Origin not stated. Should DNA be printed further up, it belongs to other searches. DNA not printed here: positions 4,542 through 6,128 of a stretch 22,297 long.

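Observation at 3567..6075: Orphan ftsZ outside any dcw cluster, apparently heading a ftsZ-bioFHCD transcription unit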

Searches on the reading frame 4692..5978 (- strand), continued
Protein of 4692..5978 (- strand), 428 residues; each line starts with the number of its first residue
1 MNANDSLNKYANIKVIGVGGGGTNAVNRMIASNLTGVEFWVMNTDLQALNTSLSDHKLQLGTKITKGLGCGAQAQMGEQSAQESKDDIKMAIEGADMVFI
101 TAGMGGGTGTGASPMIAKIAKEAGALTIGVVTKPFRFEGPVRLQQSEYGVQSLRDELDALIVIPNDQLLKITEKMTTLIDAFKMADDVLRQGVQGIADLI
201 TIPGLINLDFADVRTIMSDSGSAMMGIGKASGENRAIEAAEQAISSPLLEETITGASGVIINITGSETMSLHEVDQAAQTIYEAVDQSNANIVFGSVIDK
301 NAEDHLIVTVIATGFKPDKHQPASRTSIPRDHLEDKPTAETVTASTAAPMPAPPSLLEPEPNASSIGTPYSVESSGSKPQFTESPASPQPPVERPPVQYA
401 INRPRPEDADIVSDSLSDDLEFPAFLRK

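Call 15: find_encoding_contigs(protein=P0023, flank=8000, max_places=1)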
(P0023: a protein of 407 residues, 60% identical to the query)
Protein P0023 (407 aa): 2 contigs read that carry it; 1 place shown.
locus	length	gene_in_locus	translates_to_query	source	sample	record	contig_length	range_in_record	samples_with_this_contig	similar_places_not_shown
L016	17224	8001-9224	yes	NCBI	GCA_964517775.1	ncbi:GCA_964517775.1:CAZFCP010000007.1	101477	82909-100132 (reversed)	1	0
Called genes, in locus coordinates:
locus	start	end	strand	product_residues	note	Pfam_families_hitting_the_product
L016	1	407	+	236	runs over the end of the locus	-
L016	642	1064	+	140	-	-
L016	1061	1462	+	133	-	-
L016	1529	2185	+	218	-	PF13353:Fer4_12, PF04055:Radical_SAM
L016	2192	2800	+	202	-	-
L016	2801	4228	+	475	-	PF01225:Mur_ligase, PF08245:Mur_ligase_M, PF02875:Mur_ligase_C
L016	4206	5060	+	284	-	PF01565:FAD_binding_4, PF02873:MurB_C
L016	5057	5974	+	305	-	PF01820:Dala_Dala_lig_N, PF14397:ATPgrasp_ST (faint), PF01071:GARS_A (weak), PF02655:ATP-grasp_3 (weak), PF07478:Dala_Dala_lig_C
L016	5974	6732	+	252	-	PF08478:POTRA_1 (weak)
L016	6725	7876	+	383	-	PF11104:PilM_2 (faint), PF02491:SHS2_FTSA, PF14450:FtsA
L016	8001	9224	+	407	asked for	PF00091:Tubulin, PF12327:FtsZ_C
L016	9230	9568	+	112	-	PF00395:SLH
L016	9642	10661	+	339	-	PF00155:Aminotran_1_2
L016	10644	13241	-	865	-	PF00133:tRNA-synt_1, PF01921:tRNA-synt_1f (faint), PF01406:tRNA-synt_1e (faint), PF09334:tRNA-synt_1g, PF08264:Anticodon_1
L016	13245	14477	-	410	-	PF00072:Response_reg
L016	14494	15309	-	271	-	PF00303:Thymidylat_synt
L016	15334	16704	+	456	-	PF05195:AMP_N, PF00557:Peptidase_M24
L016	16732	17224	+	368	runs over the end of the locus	PF04055:Radical_SAM, PF06968:BATS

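Call 16: find_encoding_contigs(protein=P0037, flank=8000, max_places=1)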
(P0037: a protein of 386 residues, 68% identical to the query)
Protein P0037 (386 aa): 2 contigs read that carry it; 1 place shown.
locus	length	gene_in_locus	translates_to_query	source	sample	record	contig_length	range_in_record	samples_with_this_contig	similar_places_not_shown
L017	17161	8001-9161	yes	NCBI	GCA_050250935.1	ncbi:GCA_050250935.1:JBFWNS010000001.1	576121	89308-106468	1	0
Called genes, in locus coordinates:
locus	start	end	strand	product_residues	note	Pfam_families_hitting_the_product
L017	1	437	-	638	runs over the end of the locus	PF16177:ACAS_N (weak), PF00501:AMP-binding, PF13193:AMP-binding_C (weak)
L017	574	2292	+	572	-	PF00755:Carn_acyltransf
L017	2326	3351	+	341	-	PF01370:Epimerase, PF16363:GDP_Man_Dehyd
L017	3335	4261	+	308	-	PF01370:Epimerase, PF04321:RmlD_sub_bind (weak), PF16363:GDP_Man_Dehyd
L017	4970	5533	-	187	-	PF02482:Ribosomal_S30AE, PF16321:Ribosom_S30AE_C (weak)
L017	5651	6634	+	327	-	PF00483:NTP_transferase, PF01128:IspD, PF02348:CTP_transf_3 (weak), PF12804:NTP_transf_3, PF25084:LbH_EIF2B (faint), PF00132:Hexapep (weak)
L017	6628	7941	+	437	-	PF00990:GGDEF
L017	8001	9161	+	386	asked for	PF00091:Tubulin, PF12327:FtsZ_C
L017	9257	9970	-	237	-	PF01138:RNase_PH, PF03725:RNase_PH_C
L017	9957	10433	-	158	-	-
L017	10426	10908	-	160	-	PF01467:CTP_transf_like, PF08218:Citrate_ly_lig (weak)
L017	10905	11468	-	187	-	PF03602:Cons_hypoth95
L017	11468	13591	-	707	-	PF17191:RecG_wedge, PF00270:DEAD, PF04851:ResIII (weak), PF22590:Cas3-like_C_2 (faint), PF00271:Helicase_C, PF19833:RecG_dom3_C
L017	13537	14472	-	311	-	PF01207:Dus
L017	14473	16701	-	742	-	PF18072:FGAR-AT_linker, PF00586:AIRS, PF02769:AIRS_C, PF00586:AIRS, PF02769:AIRS_C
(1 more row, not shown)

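Call 18: find_homologous_proteins(query=L013:6740-7951:+)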
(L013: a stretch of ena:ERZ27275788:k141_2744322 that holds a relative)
Query L013:6740-7951:+ (403 aa): 925 proteins with E <= 0.001 among 8000 candidates; the best 120 are listed.
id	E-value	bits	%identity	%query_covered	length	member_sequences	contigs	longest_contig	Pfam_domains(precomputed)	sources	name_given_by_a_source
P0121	5.1e-261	883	100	100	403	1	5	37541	PF02491.26,PF06723.20,PF14450.13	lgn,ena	-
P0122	7.0e-115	402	51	98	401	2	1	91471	PF02491.26,PF06723.20,PF14450.13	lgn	-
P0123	8.1e-89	316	42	100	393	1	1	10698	PF02491.26,PF14450.13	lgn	-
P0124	3.3e-73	265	38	95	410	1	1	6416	PF02491.26,PF06723.20,PF14450.13,PF11104.15,PF06277.18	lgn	-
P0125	5.0e-72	261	36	97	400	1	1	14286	PF02491.26,PF06723.20,PF14450.13,PF11104.15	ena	-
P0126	4.1e-69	251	37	96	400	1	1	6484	PF02491.26,PF14450.13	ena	-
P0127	3.8e-57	212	33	96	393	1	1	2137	PF02491.26,PF06723.20,PF14450.13,PF11104.15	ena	-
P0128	2.5e-53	200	41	75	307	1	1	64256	PF02491.26,PF06723.20,PF14450.13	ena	-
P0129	6.3e-53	198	30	97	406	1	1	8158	PF02491.26,PF06723.20,PF14450.13,PF11104.15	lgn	-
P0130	1.8e-50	190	30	97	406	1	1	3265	PF02491.26,PF06723.20,PF14450.13,PF11104.15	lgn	-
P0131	5.7e-46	175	32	93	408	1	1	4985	PF02491.26,PF06723.20,PF14450.13,PF11104.15,PF06277.18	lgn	-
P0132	6.5e-45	172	30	91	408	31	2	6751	PF02491.26,PF06723.20,PF14450.13,PF11104.15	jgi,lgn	jgi:cell division protein FtsA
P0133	2.0e-44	170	29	98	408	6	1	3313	PF02491.26,PF06723.20,PF14450.13,PF11104.15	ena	-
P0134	2.4e-44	170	30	98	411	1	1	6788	PF02491.26,PF06723.20,PF14450.13,PF11104.15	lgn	-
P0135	3.7e-44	169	30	97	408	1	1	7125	PF02491.26,PF06723.20,PF14450.13,PF11104.15,PF06277.18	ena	-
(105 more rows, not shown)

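Call 23: find_homologous_proteins(query=A1, max_evalue=1e-10)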
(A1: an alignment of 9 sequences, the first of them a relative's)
Query A1 (9 sequences) (403 aa, profile of the alignment): 1027 proteins with E <= 1e-10 among 8000 candidates; the best 120 are listed.
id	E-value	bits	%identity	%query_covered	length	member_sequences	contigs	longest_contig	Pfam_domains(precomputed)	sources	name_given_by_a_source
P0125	1.0e-180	619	36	97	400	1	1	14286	PF02491.26,PF06723.20,PF14450.13,PF11104.15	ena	-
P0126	4.2e-178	610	37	96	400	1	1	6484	PF02491.26,PF14450.13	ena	-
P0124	8.8e-173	593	38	95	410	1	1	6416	PF02491.26,PF06723.20,PF14450.13,PF11104.15,PF06277.18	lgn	-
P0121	2.3e-170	585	100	100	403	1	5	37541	PF02491.26,PF06723.20,PF14450.13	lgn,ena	-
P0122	5.6e-168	577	51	98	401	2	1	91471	PF02491.26,PF06723.20,PF14450.13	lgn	-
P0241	3.7e-165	568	33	97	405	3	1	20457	PF02491.26,PF14450.13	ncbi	-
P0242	7.1e-137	475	33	98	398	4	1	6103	PF02491.26,PF06723.20,PF14450.13,PF11104.15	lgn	-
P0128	9.0e-129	448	41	75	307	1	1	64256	PF02491.26,PF06723.20,PF14450.13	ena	-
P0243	5.0e-127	442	35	95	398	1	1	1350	PF02491.26,PF06723.20,PF14450.13,PF11104.15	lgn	-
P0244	2.2e-122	427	33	97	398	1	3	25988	PF02491.26,PF14450.13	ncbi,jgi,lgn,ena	jgi:cell division protein FtsA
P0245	2.6e-120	420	34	96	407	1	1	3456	PF02491.26,PF14450.13,PF11104.15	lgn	-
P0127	1.1e-114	402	33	96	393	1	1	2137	PF02491.26,PF06723.20,PF14450.13,PF11104.15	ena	-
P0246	6.6e-109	383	31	95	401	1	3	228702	PF02491.26,PF14450.13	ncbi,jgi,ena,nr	ncbi:cell division protein FtsA [bacterium]|jgi:cell division protein FtsA|nr:cell division protein 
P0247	8.4e-95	336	30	93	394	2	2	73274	PF14450.13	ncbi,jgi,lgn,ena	jgi:cell division protein FtsA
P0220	1.5e-80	289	30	97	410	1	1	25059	PF02491.26,PF06723.20,PF14450.13,PF11104.15,PF06277.18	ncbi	-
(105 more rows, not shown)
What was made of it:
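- Tried and rejected: Searching for FtsA with the word-indexed protein search (calls 18, 23).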

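Call 24: find_encoding_contigs(protein=P0246, flank=8000, max_places=4)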
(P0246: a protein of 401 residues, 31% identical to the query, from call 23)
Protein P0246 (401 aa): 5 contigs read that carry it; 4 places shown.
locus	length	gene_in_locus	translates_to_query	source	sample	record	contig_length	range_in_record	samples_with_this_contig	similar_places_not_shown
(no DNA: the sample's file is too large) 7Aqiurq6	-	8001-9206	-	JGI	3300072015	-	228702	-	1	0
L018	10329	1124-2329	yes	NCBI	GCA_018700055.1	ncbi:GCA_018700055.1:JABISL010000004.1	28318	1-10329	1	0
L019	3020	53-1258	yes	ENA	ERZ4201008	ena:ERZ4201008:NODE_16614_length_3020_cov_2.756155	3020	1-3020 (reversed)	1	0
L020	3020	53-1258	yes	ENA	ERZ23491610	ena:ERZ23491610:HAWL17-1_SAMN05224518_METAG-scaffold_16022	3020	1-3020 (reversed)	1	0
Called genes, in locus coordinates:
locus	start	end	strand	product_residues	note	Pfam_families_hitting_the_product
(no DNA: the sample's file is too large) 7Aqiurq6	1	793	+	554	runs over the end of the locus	PF00092:VWA, PF13519:VWA_2, PF13432:TPR_16 (weak), PF14559:TPR_19 (weak), PF00515:TPR_1, PF07719:TPR_2 (weak), PF13432:TPR_16, PF00515:TPR_1, +9 more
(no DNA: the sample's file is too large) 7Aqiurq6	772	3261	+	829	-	PF13584:BatD, PF07719:TPR_2 (faint), PF13414:TPR_11 (faint), PF13432:TPR_16 (weak)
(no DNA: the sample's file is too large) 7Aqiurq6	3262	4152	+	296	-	-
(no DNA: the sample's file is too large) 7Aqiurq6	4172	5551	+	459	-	PF01225:Mur_ligase, PF08245:Mur_ligase_M, PF02875:Mur_ligase_C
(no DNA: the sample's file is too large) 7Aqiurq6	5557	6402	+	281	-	PF01565:FAD_binding_4, PF02873:MurB_C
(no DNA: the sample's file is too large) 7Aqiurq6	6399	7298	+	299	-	PF01820:Dala_Dala_lig_N, PF02655:ATP-grasp_3 (weak), PF07478:Dala_Dala_lig_C, PF13535:ATP-grasp_4 (faint)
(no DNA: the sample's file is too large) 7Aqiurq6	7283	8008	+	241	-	PF08478:POTRA_1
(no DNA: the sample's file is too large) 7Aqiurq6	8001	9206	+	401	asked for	PF02491:SHS2_FTSA, PF14450:FtsA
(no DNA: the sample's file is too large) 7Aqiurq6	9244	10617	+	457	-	PF00091:Tubulin, PF12327:FtsZ_C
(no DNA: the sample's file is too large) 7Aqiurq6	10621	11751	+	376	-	PF00155:Aminotran_1_2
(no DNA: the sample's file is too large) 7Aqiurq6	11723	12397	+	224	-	PF12697:Abhydrolase_6, PF00975:Thioesterase (weak), PF12146:Hydrolase_4 (weak), PF00561:Abhydrolase_1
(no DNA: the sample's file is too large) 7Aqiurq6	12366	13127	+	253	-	PF05175:MTS, PF13489:Methyltransf_23, PF13847:Methyltransf_31, PF08241:Methyltransf_11, PF08242:Methyltransf_12, PF13649:Methyltransf_25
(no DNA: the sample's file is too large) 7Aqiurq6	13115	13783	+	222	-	PF01656:CbiA, PF13500:AAA_26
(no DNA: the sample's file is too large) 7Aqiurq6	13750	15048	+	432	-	PF00202:Aminotran_3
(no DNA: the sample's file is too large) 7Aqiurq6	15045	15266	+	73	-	PF03840:SecG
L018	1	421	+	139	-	PF07478:Dala_Dala_lig_C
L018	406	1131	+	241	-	PF08478:POTRA_1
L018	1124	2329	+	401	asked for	PF02491:SHS2_FTSA, PF14450:FtsA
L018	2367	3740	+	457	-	PF00091:Tubulin, PF12327:FtsZ_C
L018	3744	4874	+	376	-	PF00155:Aminotran_1_2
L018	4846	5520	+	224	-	PF12697:Abhydrolase_6, PF00975:Thioesterase (weak), PF12146:Hydrolase_4 (weak), PF00561:Abhydrolase_1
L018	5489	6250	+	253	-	PF05175:MTS, PF13489:Methyltransf_23, PF13847:Methyltransf_31, PF08241:Methyltransf_11, PF08242:Methyltransf_12, PF13649:Methyltransf_25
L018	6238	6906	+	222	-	PF01656:CbiA, PF13500:AAA_26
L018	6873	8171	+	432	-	PF00202:Aminotran_3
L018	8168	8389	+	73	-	PF03840:SecG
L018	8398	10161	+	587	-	PF07244:POTRA, PF08479:POTRA_2, PF07244:POTRA, PF01103:Omp85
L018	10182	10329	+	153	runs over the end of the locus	PF03938:OmpH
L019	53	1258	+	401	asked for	PF02491:SHS2_FTSA, PF14450:FtsA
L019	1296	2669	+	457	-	PF00091:Tubulin, PF12327:FtsZ_C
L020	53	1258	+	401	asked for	PF02491:SHS2_FTSA, PF14450:FtsA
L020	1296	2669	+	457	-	PF00091:Tubulin, PF12327:FtsZ_C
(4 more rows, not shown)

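Call 25: find_encoding_contigs(protein=P0247, flank=8000, max_places=4)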
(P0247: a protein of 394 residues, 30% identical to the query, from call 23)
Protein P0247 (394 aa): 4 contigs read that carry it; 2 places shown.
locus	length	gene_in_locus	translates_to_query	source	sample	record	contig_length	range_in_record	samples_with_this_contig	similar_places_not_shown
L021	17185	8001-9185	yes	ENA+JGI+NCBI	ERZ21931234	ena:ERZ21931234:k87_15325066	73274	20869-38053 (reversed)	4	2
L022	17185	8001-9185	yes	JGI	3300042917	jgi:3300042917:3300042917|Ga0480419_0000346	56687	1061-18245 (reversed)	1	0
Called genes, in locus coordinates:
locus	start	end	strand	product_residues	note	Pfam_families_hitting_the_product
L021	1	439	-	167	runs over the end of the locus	PF01467:CTP_transf_like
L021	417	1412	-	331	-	PF00294:PfkB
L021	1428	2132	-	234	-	PF00186:DHFR_1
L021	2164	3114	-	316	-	PF22818:ApeI-like (weak)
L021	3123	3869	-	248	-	PF04542:Sigma70_r2, PF04539:Sigma70_r3 (faint), PF08281:Sigma70_r4_2, PF04545:Sigma70_r4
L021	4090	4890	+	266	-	PF01145:Band_7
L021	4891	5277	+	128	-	PF01903:CbiX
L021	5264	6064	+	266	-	-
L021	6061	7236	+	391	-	-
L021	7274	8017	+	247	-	-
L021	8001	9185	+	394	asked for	PF14450:FtsA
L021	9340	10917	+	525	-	-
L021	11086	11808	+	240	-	PF00696:AA_kinase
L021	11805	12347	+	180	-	PF01765:RRF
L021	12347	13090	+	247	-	PF01255:Prenyltransf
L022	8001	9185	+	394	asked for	PF14450:FtsA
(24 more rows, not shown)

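Call 29: find_related_loci(query=P0247, collection=genome_contigs, flank=6000)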
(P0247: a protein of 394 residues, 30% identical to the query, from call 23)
Query P0247 (394 aa) in genome_contigs; peptide patterns used: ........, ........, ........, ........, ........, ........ (x = any residue, [..] = any of these).
59 stretches matched a pattern; 1 encode a relative of the query (tblastn E <= 1e-3); 1 distinct loci.
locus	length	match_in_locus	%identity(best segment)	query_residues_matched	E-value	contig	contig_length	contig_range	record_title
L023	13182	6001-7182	75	1-394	0e+0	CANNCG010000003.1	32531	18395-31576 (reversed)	MAG: bacterium isolate ZH-15may19-98 genome assembly, contig: ZH-15May19-c2789, whole genome shotgun sequence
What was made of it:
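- Tried and rejected: The scan with P0247 found only a Lake Zurich MAG (call 29).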

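Call 30: find_encoding_contigs(protein=P0244, flank=7000, max_places=3)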
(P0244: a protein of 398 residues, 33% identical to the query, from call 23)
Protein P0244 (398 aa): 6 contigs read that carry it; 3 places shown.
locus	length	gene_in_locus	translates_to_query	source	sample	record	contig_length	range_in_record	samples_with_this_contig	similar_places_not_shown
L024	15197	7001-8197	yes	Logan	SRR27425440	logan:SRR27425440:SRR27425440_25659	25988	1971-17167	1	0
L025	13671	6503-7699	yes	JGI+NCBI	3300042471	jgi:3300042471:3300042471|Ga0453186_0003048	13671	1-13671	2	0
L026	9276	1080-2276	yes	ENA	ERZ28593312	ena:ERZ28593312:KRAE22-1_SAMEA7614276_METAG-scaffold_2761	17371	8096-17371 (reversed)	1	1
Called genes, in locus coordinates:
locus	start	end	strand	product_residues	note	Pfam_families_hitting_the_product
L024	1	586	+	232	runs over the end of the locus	PF12895:ANAPC3 (faint), PF00515:TPR_1 (faint), PF07719:TPR_2 (faint), PF13428:TPR_14 (faint), PF14559:TPR_19 (faint), PF13181:TPR_8 (faint), PF13424:TPR_12 (weak), PF13432:TPR_16, +2 more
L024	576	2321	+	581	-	PF13584:BatD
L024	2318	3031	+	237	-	PF13432:TPR_16 (weak), PF00515:TPR_1, PF07719:TPR_2 (weak), PF06347:SH3_4 (weak), PF08239:SH3_3 (weak)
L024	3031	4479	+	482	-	PF01225:Mur_ligase, PF08245:Mur_ligase_M, PF02875:Mur_ligase_C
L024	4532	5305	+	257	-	PF01565:FAD_binding_4, PF02873:MurB_C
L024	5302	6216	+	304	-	PF01820:Dala_Dala_lig_N, PF07478:Dala_Dala_lig_C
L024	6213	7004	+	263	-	PF03799:FtsQ_DivIB_C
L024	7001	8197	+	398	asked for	PF02491:SHS2_FTSA, PF14450:FtsA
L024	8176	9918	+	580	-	PF02386:TrkH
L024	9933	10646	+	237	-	PF01210:NAD_Gly3P_dh_N (faint), PF02254:TrkA_N, PF03446:NAD_binding_2 (weak), PF03721:UDPG_MGDP_dh_N (weak), PF02080:TrkA_C (faint)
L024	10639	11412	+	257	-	-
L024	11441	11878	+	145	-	PF02580:Tyr_Deacylase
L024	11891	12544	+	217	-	-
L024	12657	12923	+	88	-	PF08843:AbiEii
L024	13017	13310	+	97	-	-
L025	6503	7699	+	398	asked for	PF02491:SHS2_FTSA, PF14450:FtsA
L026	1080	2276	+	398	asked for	PF02491:SHS2_FTSA, PF14450:FtsA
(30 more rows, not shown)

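Call 31: find_encoding_contigs(protein=P0241, flank=7000, max_places=3)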
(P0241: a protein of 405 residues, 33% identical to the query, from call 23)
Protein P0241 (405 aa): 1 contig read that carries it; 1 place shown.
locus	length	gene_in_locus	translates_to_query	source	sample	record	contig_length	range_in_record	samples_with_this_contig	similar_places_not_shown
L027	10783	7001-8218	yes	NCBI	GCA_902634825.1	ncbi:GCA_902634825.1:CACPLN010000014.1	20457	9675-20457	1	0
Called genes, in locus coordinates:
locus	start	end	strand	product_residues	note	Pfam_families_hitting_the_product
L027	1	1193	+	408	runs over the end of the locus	PF00092:VWA, PF13519:VWA_2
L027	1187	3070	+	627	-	PF13584:BatD, PF13414:TPR_11 (weak), PF00515:TPR_1 (weak), PF07719:TPR_2 (weak), PF13431:TPR_17 (faint)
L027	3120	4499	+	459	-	PF01225:Mur_ligase, PF08245:Mur_ligase_M, PF02875:Mur_ligase_C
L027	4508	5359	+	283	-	PF01565:FAD_binding_4, PF02873:MurB_C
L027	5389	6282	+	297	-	PF01820:Dala_Dala_lig_N, PF07478:Dala_Dala_lig_C, PF02222:ATP-grasp (faint), PF02655:ATP-grasp_3, PF13535:ATP-grasp_4 (weak)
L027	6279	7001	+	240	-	-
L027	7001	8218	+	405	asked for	PF02491:SHS2_FTSA, PF14450:FtsA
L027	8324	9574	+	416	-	PF00091:Tubulin, PF12327:FtsZ_C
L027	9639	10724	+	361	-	PF00155:Aminotran_1_2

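Call 42: search_protein_representatives(alignment_id=A3)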
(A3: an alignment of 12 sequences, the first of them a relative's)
Query: 12 sequences, 400 profile positions. Proteins with E-value up to 0.001 (for the whole library): 20955; up to 1e-10: 10928; up to 1e-30: 4877. The best 150 are listed.
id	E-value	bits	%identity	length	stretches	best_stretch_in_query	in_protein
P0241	2.1e-160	550.3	-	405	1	3-399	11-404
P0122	1.5e-158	544.3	-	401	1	4-399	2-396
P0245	2.3e-156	537.0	-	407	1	3-395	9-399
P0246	3.3e-151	520.1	-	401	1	3-395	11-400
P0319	1.9e-147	507.7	-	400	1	1-394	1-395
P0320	6.7e-145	499.3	-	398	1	1-397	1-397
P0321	8.1e-137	472.7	-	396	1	4-397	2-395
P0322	1.2e-136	472.1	-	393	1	4-398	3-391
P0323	7.8e-135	466.1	-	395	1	4-395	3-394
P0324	8.0e-135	466.1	-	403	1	1-397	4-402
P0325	1.7e-133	461.8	-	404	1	3-394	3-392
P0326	1.0e-131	455.9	-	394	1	1-385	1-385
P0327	1.6e-130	451.9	-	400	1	1-394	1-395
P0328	6.3e-129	446.7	-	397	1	1-397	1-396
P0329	8.0e-128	443.1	-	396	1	4-395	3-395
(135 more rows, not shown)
